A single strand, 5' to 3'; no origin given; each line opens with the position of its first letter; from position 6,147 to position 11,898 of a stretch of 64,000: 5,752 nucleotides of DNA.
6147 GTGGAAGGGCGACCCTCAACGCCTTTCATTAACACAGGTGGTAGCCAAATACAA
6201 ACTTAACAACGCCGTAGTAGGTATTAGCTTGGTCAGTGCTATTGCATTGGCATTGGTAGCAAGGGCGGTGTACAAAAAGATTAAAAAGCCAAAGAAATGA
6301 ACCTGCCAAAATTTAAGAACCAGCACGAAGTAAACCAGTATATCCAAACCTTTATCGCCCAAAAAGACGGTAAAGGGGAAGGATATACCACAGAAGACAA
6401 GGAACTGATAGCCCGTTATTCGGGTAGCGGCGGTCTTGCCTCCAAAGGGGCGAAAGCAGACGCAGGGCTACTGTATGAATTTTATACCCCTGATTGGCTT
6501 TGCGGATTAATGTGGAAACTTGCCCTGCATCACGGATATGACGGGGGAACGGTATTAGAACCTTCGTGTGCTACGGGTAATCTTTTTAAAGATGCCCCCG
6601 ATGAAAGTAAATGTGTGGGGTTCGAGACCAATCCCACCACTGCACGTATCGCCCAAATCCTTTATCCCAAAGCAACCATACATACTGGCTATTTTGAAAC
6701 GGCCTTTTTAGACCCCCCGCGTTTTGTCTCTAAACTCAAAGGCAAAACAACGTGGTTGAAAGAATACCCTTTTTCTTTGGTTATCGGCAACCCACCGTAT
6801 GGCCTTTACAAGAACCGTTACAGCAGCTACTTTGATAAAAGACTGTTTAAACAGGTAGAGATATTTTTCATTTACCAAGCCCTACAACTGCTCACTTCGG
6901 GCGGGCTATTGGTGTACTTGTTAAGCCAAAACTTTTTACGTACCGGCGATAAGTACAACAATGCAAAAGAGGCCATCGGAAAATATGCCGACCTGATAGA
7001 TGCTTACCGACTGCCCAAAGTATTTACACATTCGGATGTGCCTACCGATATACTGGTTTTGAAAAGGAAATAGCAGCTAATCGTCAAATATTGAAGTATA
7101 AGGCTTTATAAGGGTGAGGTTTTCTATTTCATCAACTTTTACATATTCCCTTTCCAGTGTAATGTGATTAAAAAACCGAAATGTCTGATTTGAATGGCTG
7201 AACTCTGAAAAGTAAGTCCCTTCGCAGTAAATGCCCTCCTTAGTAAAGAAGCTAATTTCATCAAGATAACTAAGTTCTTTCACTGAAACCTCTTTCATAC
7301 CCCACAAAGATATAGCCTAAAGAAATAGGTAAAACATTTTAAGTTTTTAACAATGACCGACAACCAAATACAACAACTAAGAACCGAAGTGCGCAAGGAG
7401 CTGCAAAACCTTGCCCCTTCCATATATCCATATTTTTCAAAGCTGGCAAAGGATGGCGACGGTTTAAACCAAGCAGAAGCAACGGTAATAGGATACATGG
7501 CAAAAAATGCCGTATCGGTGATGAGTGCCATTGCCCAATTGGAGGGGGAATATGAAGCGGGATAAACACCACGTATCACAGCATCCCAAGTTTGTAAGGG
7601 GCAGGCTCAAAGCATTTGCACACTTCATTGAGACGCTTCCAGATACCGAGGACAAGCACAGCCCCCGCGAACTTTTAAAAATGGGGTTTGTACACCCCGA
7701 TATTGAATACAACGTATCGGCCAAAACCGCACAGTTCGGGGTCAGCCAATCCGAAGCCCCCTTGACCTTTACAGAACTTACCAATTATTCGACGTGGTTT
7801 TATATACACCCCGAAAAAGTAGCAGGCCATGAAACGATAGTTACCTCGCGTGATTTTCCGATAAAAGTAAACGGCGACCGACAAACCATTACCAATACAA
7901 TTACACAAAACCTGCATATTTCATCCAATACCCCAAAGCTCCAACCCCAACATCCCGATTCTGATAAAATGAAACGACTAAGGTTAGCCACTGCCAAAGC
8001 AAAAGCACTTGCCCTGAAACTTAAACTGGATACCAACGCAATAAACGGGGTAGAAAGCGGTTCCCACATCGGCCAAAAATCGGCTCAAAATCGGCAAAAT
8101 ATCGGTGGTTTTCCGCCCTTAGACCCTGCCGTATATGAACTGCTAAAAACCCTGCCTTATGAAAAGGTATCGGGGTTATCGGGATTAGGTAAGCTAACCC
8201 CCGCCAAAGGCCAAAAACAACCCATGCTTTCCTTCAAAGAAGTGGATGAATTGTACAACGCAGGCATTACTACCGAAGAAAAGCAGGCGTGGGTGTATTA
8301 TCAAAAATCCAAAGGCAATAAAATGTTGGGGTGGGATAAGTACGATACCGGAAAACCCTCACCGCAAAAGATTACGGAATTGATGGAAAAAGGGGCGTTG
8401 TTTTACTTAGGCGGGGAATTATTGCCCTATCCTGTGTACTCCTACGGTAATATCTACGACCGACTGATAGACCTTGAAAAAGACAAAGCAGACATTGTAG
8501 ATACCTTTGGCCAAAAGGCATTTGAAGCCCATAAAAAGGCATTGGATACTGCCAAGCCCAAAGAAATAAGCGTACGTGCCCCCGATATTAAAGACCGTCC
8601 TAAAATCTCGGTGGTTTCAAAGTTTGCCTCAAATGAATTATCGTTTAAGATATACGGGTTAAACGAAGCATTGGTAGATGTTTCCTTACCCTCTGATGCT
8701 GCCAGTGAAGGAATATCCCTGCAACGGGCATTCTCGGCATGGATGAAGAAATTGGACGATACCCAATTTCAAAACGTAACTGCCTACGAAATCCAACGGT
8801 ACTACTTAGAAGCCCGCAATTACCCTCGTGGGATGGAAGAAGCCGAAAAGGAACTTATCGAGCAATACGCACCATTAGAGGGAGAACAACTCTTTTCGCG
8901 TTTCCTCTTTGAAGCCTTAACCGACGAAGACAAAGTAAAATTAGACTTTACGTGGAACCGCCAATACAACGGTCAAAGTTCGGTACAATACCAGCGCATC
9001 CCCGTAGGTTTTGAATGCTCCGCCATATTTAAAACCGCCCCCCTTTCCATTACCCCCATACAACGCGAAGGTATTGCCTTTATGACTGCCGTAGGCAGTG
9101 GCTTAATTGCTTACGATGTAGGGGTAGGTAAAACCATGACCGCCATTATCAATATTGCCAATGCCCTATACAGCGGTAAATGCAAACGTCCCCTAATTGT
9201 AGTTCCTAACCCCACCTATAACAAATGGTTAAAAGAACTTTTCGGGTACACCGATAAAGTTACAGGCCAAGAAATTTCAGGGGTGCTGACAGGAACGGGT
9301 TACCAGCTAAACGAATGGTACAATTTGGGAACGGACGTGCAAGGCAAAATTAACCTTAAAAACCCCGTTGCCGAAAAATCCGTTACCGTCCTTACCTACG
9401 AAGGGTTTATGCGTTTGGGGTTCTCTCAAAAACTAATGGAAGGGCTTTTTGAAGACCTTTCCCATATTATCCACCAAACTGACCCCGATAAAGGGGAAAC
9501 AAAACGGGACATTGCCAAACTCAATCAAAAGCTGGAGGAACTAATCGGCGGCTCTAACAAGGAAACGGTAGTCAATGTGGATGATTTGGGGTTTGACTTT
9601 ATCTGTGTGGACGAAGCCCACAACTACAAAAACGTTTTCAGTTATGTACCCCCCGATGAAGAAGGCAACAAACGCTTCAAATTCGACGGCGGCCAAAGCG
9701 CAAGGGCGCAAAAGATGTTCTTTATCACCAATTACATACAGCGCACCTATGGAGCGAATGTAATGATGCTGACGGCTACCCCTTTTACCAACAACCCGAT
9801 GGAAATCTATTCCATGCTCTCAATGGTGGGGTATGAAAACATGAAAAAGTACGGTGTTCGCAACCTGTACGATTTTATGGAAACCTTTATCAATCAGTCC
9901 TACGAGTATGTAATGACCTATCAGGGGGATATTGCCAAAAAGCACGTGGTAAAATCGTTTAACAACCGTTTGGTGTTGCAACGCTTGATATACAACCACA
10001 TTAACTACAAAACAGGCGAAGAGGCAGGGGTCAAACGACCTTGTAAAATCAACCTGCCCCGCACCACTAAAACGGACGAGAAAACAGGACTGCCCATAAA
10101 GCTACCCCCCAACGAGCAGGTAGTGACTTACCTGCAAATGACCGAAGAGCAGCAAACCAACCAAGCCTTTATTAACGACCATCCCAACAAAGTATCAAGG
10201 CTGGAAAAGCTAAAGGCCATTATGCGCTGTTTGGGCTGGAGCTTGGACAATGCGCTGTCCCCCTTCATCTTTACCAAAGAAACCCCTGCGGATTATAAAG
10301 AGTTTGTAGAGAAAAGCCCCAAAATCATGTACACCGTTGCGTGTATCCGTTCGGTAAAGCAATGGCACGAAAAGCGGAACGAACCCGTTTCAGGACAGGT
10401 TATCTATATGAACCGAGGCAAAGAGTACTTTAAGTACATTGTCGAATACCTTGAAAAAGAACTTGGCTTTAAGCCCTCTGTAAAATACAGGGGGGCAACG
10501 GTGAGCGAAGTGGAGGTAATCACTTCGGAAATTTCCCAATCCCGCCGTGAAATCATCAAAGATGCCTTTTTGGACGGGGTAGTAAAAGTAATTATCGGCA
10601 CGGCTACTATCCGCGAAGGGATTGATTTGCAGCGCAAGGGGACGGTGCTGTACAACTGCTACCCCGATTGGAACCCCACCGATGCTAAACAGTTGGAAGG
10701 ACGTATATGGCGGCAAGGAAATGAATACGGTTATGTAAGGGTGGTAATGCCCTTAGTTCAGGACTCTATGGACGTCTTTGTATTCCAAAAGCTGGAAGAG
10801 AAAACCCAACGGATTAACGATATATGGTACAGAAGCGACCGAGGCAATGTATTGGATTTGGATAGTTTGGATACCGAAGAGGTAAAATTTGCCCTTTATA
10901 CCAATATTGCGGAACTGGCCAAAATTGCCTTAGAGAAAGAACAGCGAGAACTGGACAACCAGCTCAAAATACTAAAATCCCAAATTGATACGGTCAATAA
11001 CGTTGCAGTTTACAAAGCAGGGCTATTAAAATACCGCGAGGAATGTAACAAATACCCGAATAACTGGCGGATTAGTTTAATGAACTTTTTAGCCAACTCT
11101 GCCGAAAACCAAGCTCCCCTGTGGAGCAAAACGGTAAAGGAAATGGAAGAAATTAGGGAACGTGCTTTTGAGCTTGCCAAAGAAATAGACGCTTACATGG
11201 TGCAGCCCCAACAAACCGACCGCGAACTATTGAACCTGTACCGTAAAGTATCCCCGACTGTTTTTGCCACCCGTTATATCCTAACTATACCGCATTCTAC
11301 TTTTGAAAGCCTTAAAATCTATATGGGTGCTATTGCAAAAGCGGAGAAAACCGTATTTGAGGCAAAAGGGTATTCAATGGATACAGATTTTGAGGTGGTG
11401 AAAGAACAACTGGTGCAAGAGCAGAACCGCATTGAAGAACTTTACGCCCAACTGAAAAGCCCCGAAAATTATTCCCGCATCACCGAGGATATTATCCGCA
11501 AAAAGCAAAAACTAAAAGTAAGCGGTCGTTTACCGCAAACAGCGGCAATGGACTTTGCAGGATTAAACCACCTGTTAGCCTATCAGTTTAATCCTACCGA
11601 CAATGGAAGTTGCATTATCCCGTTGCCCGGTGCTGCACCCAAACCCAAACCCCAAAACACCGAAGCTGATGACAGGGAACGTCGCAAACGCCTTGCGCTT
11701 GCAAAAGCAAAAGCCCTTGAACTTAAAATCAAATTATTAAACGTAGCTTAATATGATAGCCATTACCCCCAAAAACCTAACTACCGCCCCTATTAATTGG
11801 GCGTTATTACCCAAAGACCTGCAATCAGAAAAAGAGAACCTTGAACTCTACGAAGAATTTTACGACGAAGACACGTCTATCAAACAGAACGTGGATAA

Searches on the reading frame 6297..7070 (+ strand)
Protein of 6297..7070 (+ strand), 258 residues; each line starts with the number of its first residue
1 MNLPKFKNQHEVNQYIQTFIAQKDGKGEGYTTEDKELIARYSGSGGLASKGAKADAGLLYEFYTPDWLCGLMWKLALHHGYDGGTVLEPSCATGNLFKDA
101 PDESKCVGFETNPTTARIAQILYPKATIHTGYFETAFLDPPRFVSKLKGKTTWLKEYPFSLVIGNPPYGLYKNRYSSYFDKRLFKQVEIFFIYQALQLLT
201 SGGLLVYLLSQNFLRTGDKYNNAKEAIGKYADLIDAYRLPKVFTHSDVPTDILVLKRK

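Call 36: search_protein_families(library=pfam, proteins=[window:6297-7070:+], max_evalue=0.001)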
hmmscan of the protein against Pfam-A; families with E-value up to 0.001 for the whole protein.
window:6297-7070:+ (258 aa): 2 families
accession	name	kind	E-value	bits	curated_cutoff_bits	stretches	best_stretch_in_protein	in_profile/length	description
PF07669.17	Eco57I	-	1.3e-09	38.8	25.3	1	154-228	70-154/171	Eco57I restriction-modification methylase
PF02384.22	N6_Mtase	-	1.2e-07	31.8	20.4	1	52-257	18-232/311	N-6 DNA Methylase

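Call 63: search_protein_families(library=padloc, proteins=[window:6297-7070:+], max_evalue=0.001)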
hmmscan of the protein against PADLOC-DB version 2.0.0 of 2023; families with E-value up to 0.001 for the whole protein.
window:6297-7070:+ (258 aa): 12 families
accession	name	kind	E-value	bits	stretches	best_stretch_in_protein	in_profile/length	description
PDLC04134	mad2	-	6.3e-11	39.8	1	52-258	263-446/492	mads_2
PDLC03338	MTase_II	-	4.2e-07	27.1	1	106-223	196-313/604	Type II methyltransferase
PDLC03258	MTase_II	-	4.4e-07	27.4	1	49-213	15-159/366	Type II methyltransferase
PDLC03293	MTase_II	-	1.8e-06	25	1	59-253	16-204/427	Type II methyltransferase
PDLC03248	MTase_II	-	5.4e-06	23.4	1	59-221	9-159/521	Type II methyltransferase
PDLC03267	MTase_II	-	5.5e-06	23.6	1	61-173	15-121/539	Type II methyltransferase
PDLC03282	MTase_II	-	2.4e-05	21.8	1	59-219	13-147/386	Type II methyltransferase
PDLC03615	REase_MTase_IIG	-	4.9e-05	19.4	1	158-258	537-651/953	Type IIG restriction enzyme-methyltransferase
PDLC03604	REase_MTase_IIG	-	0.0001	18.4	1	154-228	530-616/1011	Type IIG restriction enzyme-methyltransferase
PDLC03348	MTase_II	-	0.00013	18.6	1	159-253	347-448/727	Type II methyltransferase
PDLC03624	REase_MTase_IIG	-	0.0002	17.3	1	158-258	534-648/1271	Type IIG restriction enzyme-methyltransferase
PDLC03719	oMTase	-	0.00025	18.2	0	62-183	28-135/387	orphan methyltransferase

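Call 64: search_protein_families(library=phrogs, proteins=[window:6297-7070:+], max_evalue=0.001)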
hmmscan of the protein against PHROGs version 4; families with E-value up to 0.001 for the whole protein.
window:6297-7070:+ (258 aa): 12 families
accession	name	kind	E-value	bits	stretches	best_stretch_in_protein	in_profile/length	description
phrog_1685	-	unknown function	3.6e-43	148.2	1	7-257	45-279/2278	-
phrog_11801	-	other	2.2e-41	142.2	1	14-256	101-330/2269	DNA methyltransferase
phrog_10089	-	moron, auxiliary metabolic gene and host takeover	2.7e-23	81.8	1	59-257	1663-1850/4647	DarB-like antirestriction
phrog_9133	-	unknown function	3e-17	62.8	1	10-257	688-904/1259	-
phrog_37568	-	unknown function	3e-12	45.6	1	62-256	1154-1338/1780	-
phrog_3820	-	other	9.7e-09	35.7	1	31-235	26-204/255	DNA methyltransferase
phrog_29705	-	unknown function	2e-08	33.8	1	26-242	63-256/780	-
phrog_24008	-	DNA, RNA and nucleotide metabolism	2.1e-06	26.9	1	10-228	16-216/1006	helicase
phrog_2713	-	unknown function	5.3e-06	26.7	1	55-257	190-397/520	-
phrog_799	-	other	8.4e-05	22.9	1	61-221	214-328/458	DNA methyltransferase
phrog_6380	-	other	9.9e-05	22.4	1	60-257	20-230/382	DNA methyltransferase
phrog_5172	-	unknown function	0.00078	19.3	0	61-171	22-106/377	-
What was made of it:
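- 6297..7073 (+): Context: N6-adenine DNA methyltransferase. calls 36, 63, 64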

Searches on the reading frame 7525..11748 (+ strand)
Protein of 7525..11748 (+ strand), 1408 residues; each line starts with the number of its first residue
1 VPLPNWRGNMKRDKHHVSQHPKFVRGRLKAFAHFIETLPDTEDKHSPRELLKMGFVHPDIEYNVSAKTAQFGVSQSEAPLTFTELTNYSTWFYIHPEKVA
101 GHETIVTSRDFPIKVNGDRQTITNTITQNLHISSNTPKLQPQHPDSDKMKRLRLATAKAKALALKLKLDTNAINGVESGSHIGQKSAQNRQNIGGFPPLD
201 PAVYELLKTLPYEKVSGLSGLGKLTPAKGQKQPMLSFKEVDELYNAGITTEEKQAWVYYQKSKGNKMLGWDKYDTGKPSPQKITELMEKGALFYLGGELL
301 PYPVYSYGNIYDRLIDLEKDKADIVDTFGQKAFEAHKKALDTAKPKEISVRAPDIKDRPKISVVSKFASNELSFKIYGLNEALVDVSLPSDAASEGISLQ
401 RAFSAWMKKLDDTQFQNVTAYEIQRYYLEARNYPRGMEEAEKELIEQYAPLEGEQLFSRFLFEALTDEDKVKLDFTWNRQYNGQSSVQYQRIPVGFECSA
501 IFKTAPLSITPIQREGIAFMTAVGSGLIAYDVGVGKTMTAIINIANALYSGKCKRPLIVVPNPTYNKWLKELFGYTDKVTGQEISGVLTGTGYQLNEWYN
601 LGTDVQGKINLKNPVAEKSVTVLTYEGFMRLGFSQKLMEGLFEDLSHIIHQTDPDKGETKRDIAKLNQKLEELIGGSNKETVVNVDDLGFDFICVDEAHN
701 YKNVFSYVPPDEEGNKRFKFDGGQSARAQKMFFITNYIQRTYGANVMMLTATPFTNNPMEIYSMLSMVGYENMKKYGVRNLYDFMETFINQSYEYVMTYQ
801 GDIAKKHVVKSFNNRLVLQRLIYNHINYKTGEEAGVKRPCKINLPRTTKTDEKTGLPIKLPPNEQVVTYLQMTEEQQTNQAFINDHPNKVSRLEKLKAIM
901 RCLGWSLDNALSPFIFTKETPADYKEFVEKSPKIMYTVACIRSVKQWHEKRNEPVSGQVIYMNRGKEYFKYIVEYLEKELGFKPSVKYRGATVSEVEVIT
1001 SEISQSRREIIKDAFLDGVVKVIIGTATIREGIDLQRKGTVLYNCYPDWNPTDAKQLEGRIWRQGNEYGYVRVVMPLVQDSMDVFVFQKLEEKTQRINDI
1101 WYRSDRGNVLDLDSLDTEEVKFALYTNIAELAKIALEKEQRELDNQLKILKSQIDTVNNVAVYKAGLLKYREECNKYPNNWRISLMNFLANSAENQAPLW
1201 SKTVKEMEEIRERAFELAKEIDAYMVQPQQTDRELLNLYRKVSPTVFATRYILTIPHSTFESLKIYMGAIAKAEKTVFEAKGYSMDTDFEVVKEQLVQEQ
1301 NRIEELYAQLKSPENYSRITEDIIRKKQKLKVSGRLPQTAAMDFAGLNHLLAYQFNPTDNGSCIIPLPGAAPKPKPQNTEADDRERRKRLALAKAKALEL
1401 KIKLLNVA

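Call 3: search_protein_families(library=pfam, proteins=[window:7525-11748:+], max_evalue=0.1)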
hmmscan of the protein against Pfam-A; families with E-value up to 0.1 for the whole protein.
window:7525-11748:+ (1408 aa): 5 families
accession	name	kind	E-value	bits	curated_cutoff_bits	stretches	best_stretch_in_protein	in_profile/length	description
PF00176.29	SNF2-rel_dom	-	1.3e-13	51.2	24.9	2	513-703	2-139/290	SNF2-related domain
PF00271.37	Helicase_C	-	2.8e-10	40.8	23.5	1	994-1065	40-110/110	Helicase conserved C-terminal domain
PF04851.21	ResIII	-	0.00033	21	22.5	1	525-753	25-162/164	Type III restriction enzyme, res subunit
PF00270.35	DEAD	-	0.0019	18.4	26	1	510-564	1-54/167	DEAD/DEAH box helicase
PF10015.14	ThermoDBP-RP_arch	-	0.086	13.4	25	0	632-685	10-66/78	ThermoDBP-related, archaea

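Call 63: search_protein_families(library=padloc, proteins=[window:7525-11748:+], max_evalue=0.001)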
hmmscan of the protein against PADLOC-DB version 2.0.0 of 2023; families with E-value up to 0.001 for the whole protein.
window:7525-11748:+ (1408 aa): 17 families
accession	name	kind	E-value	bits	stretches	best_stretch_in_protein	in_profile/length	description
PDLC02621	DrmD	-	5.2e-16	56.1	1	988-1100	543-656/1040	DrmD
PDLC02504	BrxHI|BrxHII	-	1.3e-13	47.8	1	993-1116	510-628/971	BrxHII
PDLC02632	DrmD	-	3e-11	40.5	1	996-1083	552-643/662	DrmD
PDLC02500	BrxHI|BrxHII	-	1.5e-10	38.3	1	998-1160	509-662/933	BrxHI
PDLC04556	PDC-M27C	-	4.5e-10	36.5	1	508-788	35-274/892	-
PDLC02572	DrmA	-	7.5e-10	35.4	1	1004-1084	557-640/1043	DrmA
PDLC02193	PLD_Helicase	-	1.3e-09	34.8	1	970-1101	705-834/905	-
PDLC02634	DrmD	-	3.6e-09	33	1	1005-1097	524-615/900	DrmD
PDLC02853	DpdE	-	3.1e-08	30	1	972-1095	498-630/985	DpdE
PDLC00633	ZorD1|ZorD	-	5.6e-08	29.3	1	495-579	433-518/908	"SWI2/SNF2 helicase, Mrr-like nuclease"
PDLC00659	HmaA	-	1.3e-07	27.8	1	996-1093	542-638/1176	SNF2 helicase / DEAD-box helicase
PDLC02623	DrmD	-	2.1e-07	27.1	1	1003-1094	563-653/1040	DrmD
PDLC03830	ZacC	-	9.6e-06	22.4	0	633-755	195-292/1019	-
PDLC02629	DrmD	-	6.5e-05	19.6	1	995-1075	12-96/508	DrmD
PDLC02633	DrmD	-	7.3e-05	18.9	0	1008-1073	572-637/839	DrmD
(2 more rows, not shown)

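Call 64: search_protein_families(library=phrogs, proteins=[window:7525-11748:+], max_evalue=0.001)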
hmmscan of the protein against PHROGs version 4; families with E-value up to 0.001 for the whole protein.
window:7525-11748:+ (1408 aa): 7 families
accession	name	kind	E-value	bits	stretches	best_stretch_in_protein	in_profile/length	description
phrog_1685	-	unknown function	5.6e-81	273.6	3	614-839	962-1195/2278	-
phrog_11801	-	other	2.2e-60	205.2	2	471-877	833-1214/2269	DNA methyltransferase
phrog_62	-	DNA, RNA and nucleotide metabolism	1.6e-35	123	2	421-793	601-884/1881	DNA helicase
phrog_10089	-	moron, auxiliary metabolic gene and host takeover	3.8e-35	121.1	2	657-790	2504-2634/4647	DarB-like antirestriction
phrog_23807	-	unknown function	2.8e-14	52.9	1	995-1081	559-649/1053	-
phrog_16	-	DNA, RNA and nucleotide metabolism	3.1e-10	39.9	1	480-762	249-425/986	DNA helicase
phrog_21007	-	other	2.3e-06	27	1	1000-1137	54-188/857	DNA methyltransferase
